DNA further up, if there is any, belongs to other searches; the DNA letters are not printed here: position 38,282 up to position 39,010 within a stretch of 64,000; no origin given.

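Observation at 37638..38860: TipAS-type MerR sensor divergently coupled to a proline-less ribosomal protein L11 paralog: candidate inducible thiopeptide target-replacement module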

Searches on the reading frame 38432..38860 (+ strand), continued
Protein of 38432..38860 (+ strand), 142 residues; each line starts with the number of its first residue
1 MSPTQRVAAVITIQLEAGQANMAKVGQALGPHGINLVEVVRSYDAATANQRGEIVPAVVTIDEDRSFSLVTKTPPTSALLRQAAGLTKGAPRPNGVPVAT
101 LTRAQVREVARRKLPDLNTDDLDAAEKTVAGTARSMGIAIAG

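Call 16: find_encoding_contigs(protein=P0084, flank=4000, max_places=3)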
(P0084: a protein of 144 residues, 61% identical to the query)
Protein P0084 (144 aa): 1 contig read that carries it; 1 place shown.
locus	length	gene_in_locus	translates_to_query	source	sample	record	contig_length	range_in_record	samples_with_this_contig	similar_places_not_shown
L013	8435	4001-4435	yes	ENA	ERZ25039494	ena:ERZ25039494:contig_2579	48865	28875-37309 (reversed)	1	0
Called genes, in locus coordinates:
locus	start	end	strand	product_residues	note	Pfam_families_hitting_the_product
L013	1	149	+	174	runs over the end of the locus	PF00440:TetR_N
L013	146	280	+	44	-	-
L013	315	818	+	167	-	PF13302:Acetyltransf_3 (weak)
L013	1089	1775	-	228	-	PF13602:ADH_zinc_N_2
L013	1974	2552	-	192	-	PF03992:ABM (weak), PF27539:Y2318_C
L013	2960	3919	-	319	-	PF00376:MerR, PF13411:MerR_1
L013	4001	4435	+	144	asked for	PF03946:Ribosomal_L11_N, PF00298:Ribosomal_L11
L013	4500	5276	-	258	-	PF00376:MerR, PF13411:MerR_1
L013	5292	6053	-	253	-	PF01061:ABC2_membrane, PF12698:ABC2_membrane_3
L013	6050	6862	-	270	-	PF00005:ABC_tran, PF13304:AAA_21 (weak)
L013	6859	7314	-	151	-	PF06304:DUF1048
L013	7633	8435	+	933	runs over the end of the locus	PF25873:WHD_MalT, PF17874:TPR_MalT, PF00196:GerE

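Call 17: find_encoding_contigs(protein=P0090, flank=4000, max_places=3)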
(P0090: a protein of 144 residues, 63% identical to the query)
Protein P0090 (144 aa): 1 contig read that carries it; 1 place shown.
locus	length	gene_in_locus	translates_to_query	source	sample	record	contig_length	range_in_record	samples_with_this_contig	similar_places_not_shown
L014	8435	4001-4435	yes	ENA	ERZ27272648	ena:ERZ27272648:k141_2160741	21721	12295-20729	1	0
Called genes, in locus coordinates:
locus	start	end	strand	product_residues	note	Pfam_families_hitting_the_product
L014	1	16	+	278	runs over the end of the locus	PF01557:FAA_hydrolase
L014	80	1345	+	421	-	PF00067:p450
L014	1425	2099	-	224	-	PF00117:GATase, PF07722:Peptidase_C26 (weak)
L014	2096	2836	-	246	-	PF07722:Peptidase_C26, PF00117:GATase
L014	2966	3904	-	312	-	PF00376:MerR, PF13411:MerR_1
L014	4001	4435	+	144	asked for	PF03946:Ribosomal_L11_N, PF00298:Ribosomal_L11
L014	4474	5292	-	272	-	PF01061:ABC2_membrane, PF12698:ABC2_membrane_3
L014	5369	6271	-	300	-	PF00005:ABC_tran, PF13304:AAA_21 (weak)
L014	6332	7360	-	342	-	PF00069:Pkinase, PF07714:PK_Tyr_Ser-Thr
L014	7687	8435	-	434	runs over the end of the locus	PF01546:Peptidase_M20, PF07687:M20_dimer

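Call 18: find_encoding_contigs(protein=P0042, flank=4000, max_places=3)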
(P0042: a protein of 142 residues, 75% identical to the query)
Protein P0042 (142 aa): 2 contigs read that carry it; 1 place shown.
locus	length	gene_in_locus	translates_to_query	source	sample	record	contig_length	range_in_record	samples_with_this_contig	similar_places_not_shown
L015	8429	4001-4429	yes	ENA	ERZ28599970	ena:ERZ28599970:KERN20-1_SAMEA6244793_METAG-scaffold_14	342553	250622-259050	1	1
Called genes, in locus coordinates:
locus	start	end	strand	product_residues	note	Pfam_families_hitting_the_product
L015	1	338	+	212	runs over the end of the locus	-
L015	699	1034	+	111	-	PF11774:Lsr2, PF23359:Lsr2_DNA-bd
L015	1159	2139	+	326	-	PF11249:DUF3047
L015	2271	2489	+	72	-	-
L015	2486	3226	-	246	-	PF13714:PEP_mutase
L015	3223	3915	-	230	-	PF12840:HTH_20, PF01022:HTH_5, PF12802:MarR_2 (faint)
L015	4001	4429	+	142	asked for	PF03946:Ribosomal_L11_N, PF00298:Ribosomal_L11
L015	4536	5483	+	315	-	-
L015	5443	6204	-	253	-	PF00106:adh_short, PF08659:KR, PF13561:adh_short_C2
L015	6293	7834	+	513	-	PF00501:AMP-binding, PF13193:AMP-binding_C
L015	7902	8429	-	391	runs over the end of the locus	PF07690:MFS_1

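Call 20: search_protein_families(library=pfam, proteins=[L013:2960-3919:-, L014:2966-3904:-, L013:4500-5276:-, L015:3223-3915:-, L015:4536-5483:+], max_evalue=1)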
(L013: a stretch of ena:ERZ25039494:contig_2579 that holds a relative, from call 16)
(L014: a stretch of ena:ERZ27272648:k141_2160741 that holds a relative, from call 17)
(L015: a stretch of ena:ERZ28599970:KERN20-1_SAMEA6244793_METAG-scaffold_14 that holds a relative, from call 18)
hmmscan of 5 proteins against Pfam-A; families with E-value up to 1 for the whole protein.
L013:2960-3919:- (319 aa): 5 families
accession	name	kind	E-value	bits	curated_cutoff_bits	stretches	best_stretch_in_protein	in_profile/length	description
PF13411.12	MerR_1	-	5.9e-17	62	21.6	1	5-71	1-66/69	MerR HTH family regulatory protein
PF00376.29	MerR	-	1.3e-13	51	28.2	1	6-43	1-38/38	MerR family regulatory protein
PF12728.13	HTH_17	-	0.004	17.8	27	1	10-50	7-45/51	Helix-turn-helix domain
PF09278.17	MerR-DNA-bind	-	0.033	15.2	25.4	1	48-99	1-59/65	MerR, DNA binding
PF11899.13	DUF3419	-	0.041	13.5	28.2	1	234-278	72-116/385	Protein of unknown function (DUF3419)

L014:2966-3904:- (312 aa): 4 families
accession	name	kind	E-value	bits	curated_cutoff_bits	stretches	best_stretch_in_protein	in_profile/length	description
PF13411.12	MerR_1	-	2.7e-19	69.5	21.6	1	9-75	2-67/69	MerR HTH family regulatory protein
PF00376.29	MerR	-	1.8e-14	53.7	28.2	1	9-46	1-38/38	MerR family regulatory protein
PF09278.17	MerR-DNA-bind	-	1.8e-05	25.7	25.4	1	53-105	3-62/65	MerR, DNA binding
PF07739.18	TipAS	-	0.1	13.6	23.8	0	213-246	35-68/117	TipAS antibiotic-recognition domain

L013:4500-5276:- (258 aa): 3 families
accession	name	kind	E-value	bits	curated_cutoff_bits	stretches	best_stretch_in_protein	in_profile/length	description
PF13411.12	MerR_1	-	4.3e-16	59.2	21.6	1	3-70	2-68/69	MerR HTH family regulatory protein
PF00376.29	MerR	-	5.4e-15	55.4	28.2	1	3-40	1-38/38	MerR family regulatory protein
PF09278.17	MerR-DNA-bind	-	0.0026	18.8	25.4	1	45-102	1-64/65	MerR, DNA binding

L015:3223-3915:- (230 aa): 15 families
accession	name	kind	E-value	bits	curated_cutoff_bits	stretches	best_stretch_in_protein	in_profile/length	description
PF01022.26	HTH_5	-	2.3e-08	34.2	22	1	24-69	1-45/47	Bacterial regulatory protein, arsR family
PF12840.13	HTH_20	-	1.1e-07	32.1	27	1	22-72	1-51/51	Helix-turn-helix domain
PF12802.13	MarR_2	-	1.9e-05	25.2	27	1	40-78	21-59/61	MarR family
PF13412.12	HTH_24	-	4.2e-05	23.5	21.9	1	43-69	21-47/48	Winged helix-turn-helix DNA-binding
PF25213.1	HVO_A0261_N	-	9.4e-05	22.7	35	2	17-94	3-77/86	HVO_A0261 N-terminal domain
PF24033.1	DUF7342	-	0.00089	19.7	31.6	1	38-81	16-60/150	Family of unknown function (DUF7342)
PF01978.25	TrmB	-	0.0009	19.5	25.6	1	38-79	21-62/68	Sugar-specific transcriptional regulator TrmB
PF09339.16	HTH_IclR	-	0.0016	18.6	22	1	38-69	17-48/52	IclR helix-turn-helix domain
PF13545.12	HTH_Crp_2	-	0.0064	16.9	27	1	41-73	24-55/70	Crp-like helix-turn-helix domain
PF25212.1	HVO_A0114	-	0.011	15.9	27.6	1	21-78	18-75/84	HVO_A0114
PF01325.25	Fe_dep_repress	-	0.021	15.4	26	1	43-72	26-55/60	Iron dependent repressor, N-terminal DNA binding domain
PF04967.18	HTH_10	-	0.021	15.1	23.1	1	41-62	25-46/53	HTH DNA binding domain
PF01047.28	MarR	-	0.024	15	24.6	1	40-70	18-48/59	MarR family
PF24266.1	HTH_HVO_0163_N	-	0.054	14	31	1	43-81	20-59/70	HVO_0163, N-terminal HTH domain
PF01726.22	LexA_DNA_bind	-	0.12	12.6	23.7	1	40-71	26-58/65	LexA DNA binding domain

L015:4536-5483:+ (315 aa): 1 family
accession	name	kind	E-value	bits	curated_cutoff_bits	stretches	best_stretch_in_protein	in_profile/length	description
PF00067.27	p450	-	0.00085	18.6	22.8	2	220-256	332-369/462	Cytochrome P450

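Call 27: search_dna_similar(query=window:38432-38857:+, collection=plasmids, mode=protein, max_rows=40)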
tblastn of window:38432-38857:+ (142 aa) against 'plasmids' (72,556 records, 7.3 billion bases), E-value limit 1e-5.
Records with a match: 80; places in all: 82; records where one place covers at least 80% of the query: 79.
Best place of each record, by identity: <60% 80.
By first word of the organism name: Staphylococcus 13; Clostridioides 12; Acinetobacter 4; Escherichia 4; Sinorhizobium 4; Listeria 3; Bacillus 3; Neisseria 2; Bacteroides 2; Proteus 2; and 29 more.
By predicted mobility (MOB-suite, as given by PLSDB): non-mobilizable 74; mobilizable 5; conjugative 1.
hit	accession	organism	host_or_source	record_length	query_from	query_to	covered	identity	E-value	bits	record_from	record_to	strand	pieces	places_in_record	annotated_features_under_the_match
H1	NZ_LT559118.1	Nonomuraea gerenzanensis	-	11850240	1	141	99%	53.5%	3e-43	157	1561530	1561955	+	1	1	none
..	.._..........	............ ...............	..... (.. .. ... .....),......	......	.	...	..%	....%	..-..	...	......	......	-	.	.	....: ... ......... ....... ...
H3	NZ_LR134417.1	Legionella adelaidensis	environmental,Cooling tower water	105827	5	142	97%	48.6%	5e-33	128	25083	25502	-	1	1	rplK: 50S ribosomal protein L11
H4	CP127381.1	Aerococcus tenax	Homo sapiens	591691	5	142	97%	48.2%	3e-35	135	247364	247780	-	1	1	rplK: 50S ribosomal protein L11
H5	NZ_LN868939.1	Nocardia farcinica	not known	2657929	5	140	96%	48.9%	1e-37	142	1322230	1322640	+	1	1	none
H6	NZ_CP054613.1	Paenibacillus cellulosilyticus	cell culture,soil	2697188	1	140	99%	46.8%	1e-33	130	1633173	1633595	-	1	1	none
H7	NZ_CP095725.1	Listeria innocua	Homo sapiens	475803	5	140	96%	48.2%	3e-34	132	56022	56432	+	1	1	rplK: 50S ribosomal protein L11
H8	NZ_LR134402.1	Listeria monocytogenes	Homo sapiens,Vein blood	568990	5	140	96%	48.2%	3e-34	132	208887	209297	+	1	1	rplK: 50S ribosomal protein L11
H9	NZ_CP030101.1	Listeria monocytogenes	Environment,water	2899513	5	140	96%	48.2%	3e-34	132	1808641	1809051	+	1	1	none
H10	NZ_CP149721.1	Clostridioides difficile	Homo sapiens,single cell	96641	5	140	96%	47.4%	2e-34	132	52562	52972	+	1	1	rplK: 50S ribosomal protein L11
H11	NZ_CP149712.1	Clostridioides difficile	-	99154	5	140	96%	47.4%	2e-34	132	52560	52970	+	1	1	rplK: 50S ribosomal protein L11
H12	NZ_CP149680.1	Clostridioides difficile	-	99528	5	140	96%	47.4%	2e-34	132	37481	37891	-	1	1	rplK: 50S ribosomal protein L11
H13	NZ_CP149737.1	Clostridioides difficile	Homo sapiens,single cell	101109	5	140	96%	47.4%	2e-34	132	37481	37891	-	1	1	rplK: 50S ribosomal protein L11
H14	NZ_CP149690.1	Clostridioides difficile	-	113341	5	140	96%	47.4%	2e-34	132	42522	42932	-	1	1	rplK: 50S ribosomal protein L11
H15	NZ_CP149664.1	Clostridioides difficile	-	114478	5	140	96%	47.4%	2e-34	132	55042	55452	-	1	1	rplK: 50S ribosomal protein L11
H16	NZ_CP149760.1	Clostridioides difficile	Homo sapiens,single cell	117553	5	140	96%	47.4%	2e-34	132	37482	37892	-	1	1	rplK: 50S ribosomal protein L11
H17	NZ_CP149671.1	Clostridioides difficile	Dog,single cell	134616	5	140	96%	47.4%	2e-34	132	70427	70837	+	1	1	rplK: 50S ribosomal protein L11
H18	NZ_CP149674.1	Clostridioides difficile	Dog,single cell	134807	5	140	96%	47.4%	2e-34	132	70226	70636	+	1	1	rplK: 50S ribosomal protein L11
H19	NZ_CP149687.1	Clostridioides difficile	Dog,single cell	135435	5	140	96%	47.4%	2e-34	132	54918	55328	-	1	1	rplK: 50S ribosomal protein L11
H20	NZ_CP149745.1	Clostridioides difficile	Homo sapiens,single cell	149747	5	140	96%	47.4%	2e-34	132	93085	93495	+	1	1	rplK: 50S ribosomal protein L11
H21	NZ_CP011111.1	Pseudomonas chlororaphis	Persea americana,avocado roots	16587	5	142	97%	46.4%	7e-33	128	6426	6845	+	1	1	rplK: 50S ribosomal protein L11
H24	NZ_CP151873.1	Bacillus thuringiensis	tobacco,mixed culture,leaves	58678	5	140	96%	46.7%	1e-32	127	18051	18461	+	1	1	rplK: 50S ribosomal protein L11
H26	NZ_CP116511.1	Enterococcus gallinarum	Bos taurus,whole organism,fecal sample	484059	5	140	96%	46.7%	2e-32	127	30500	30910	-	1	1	rplK: 50S ribosomal protein L11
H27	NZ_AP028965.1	Bacillus subtilis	soil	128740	13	140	90%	49.6%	2e-32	127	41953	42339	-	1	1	rplK: 50S ribosomal protein L11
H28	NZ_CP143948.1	Agathobacter rectalis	Homo sapiens,cell culture,fecal sample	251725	5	140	96%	46.0%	1e-33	130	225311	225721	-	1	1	rplK: 50S ribosomal protein L11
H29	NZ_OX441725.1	Staphylococcus aureus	Sus scrofa,bacterial culture,Dust sample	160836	13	140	90%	48.1%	1e-31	124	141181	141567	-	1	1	rplK: 50S ribosomal protein L11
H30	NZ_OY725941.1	Bacteroides finegoldii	-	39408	5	142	97%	43.9%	7e-29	117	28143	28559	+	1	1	rplK: 50S ribosomal protein L11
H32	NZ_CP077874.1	Staphylococcus aureus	Homo sapiens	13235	5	140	96%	44.5%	3e-32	126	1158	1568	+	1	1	rplK: 50S ribosomal protein L11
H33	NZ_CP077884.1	Staphylococcus aureus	Homo sapiens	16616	5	140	96%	44.5%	3e-32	126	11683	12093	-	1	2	rplK: 50S ribosomal protein L11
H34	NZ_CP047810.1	Staphylococcus aureus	Homo sapiens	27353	5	140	96%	44.5%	3e-32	126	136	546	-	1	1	rplK: 50S ribosomal protein L11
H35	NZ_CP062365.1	Staphylococcus aureus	Homo sapiens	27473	5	140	96%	44.5%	3e-32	126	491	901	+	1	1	rplK: 50S ribosomal protein L11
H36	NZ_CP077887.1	Staphylococcus aureus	Homo sapiens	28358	5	140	96%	44.5%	3e-32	126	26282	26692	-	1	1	rplK: 50S ribosomal protein L11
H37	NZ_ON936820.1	Staphylococcus aureus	-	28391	5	140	96%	44.5%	3e-32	126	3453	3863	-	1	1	rplK: 50S ribosomal protein L11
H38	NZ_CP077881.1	Staphylococcus aureus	Homo sapiens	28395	5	140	96%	44.5%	3e-32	126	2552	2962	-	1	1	rplK: 50S ribosomal protein L11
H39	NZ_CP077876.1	Staphylococcus aureus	Homo sapiens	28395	5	140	96%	44.5%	3e-32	126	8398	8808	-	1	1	rplK: 50S ribosomal protein L11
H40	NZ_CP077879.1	Staphylococcus aureus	Homo sapiens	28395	5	140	96%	44.5%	3e-32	126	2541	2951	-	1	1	rplK: 50S ribosomal protein L11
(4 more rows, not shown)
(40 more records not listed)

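Call 28: get_annotated_region(hit=H38, flank=6000)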
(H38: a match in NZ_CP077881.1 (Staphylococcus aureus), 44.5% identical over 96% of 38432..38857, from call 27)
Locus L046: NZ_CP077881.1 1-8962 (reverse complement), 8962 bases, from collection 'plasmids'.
description: Staphylococcus aureus strain 356 plasmid unnamed1, complete sequence
organism: Staphylococcus aureus (NCBI taxid 1280)
taxonomy: Bacteria; Bacillota; Bacilli; Bacillales; Staphylococcaceae; Staphylococcus; Staphylococcus aureus
host: -; source: Homo sapiens; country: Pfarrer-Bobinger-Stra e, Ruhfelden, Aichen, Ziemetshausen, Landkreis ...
typing (MOB-suite, as given by PLSDB): non-mobilizable; replicon rep_cluster_2341,rep_cluster_418
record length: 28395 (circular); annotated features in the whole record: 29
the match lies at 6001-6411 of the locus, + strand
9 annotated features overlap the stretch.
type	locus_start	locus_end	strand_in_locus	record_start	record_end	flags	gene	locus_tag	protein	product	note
CDS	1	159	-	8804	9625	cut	-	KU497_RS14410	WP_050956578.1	hypothetical protein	-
CDS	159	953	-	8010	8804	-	-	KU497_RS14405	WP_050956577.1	lantibiotic dehydratase C-terminal domain-containing protein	-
CDS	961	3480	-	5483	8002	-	-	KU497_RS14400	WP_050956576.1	hypothetical protein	-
CDS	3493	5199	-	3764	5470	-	-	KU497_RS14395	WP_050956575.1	YcaO-like family protein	-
CDS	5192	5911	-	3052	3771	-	-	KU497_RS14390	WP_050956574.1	hypothetical protein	-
CDS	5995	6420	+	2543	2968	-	rplK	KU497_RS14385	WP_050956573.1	50S ribosomal protein L11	GO:0006412 - translation [Evidence IEA]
CDS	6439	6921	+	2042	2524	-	-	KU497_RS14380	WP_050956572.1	hypothetical protein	-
CDS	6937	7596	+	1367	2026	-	-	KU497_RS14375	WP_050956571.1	SDR family NAD(P)-dependent oxidoreductase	-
CDS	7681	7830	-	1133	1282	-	-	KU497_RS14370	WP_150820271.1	thiocillin/thiostrepton family thiazolyl peptide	-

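Call 29: get_annotated_region(hit=H2, flank=2500)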
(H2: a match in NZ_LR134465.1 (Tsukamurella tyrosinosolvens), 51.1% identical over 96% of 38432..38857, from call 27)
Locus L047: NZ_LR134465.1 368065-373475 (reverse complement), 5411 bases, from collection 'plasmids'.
description: Tsukamurella tyrosinosolvens strain NCTC13231 plasmid 23, complete sequence
organism: Tsukamurella tyrosinosolvens (NCBI taxid 57704)
taxonomy: Bacteria; Actinomycetota; Actinomycetes; Mycobacteriales; Tsukamurellaceae; Tsukamurella; Tsukamurella tyrosinosolvens
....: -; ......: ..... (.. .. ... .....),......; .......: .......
typing (MOB-suite, as given by PLSDB): non-mobilizable
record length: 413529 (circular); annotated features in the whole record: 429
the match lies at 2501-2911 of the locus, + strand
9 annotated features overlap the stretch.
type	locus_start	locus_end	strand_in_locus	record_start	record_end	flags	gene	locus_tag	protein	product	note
CDS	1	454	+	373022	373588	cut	hadA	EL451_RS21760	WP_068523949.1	(3R)-hydroxyacyl-ACP dehydratase subunit HadA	GO:0071768 - mycolic acid biosynthetic process [Evidence IEA]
CDS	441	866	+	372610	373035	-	hadB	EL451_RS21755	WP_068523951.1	(3R)-hydroxyacyl-ACP dehydratase subunit HadB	GO:0071768 - mycolic acid biosynthetic process [Evidence IEA]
CDS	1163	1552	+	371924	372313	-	secE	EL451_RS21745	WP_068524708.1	preprotein translocase subunit SecE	GO:0043952 - protein transport by the Sec complex [Evidence IEA]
CDS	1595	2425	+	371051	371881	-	nusG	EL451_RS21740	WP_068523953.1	transcription termination/antitermination protein NusG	GO:0006353 - DNA-templated transcription termination [Evidence IEA]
CDS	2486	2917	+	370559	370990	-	rplK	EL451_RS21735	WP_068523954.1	50S ribosomal protein L11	GO:0006412 - translation [Evidence IEA]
CDS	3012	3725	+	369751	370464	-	rplA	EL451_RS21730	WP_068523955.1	50S ribosomal protein L1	GO:0006412 - translation [Evidence IEA]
CDS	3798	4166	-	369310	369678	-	-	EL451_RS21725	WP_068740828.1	DUF4190 domain-containing protein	-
CDS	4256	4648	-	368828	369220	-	-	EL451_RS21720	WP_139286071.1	hypothetical protein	-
CDS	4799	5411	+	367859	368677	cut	-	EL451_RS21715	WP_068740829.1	DUF2786 domain-containing protein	-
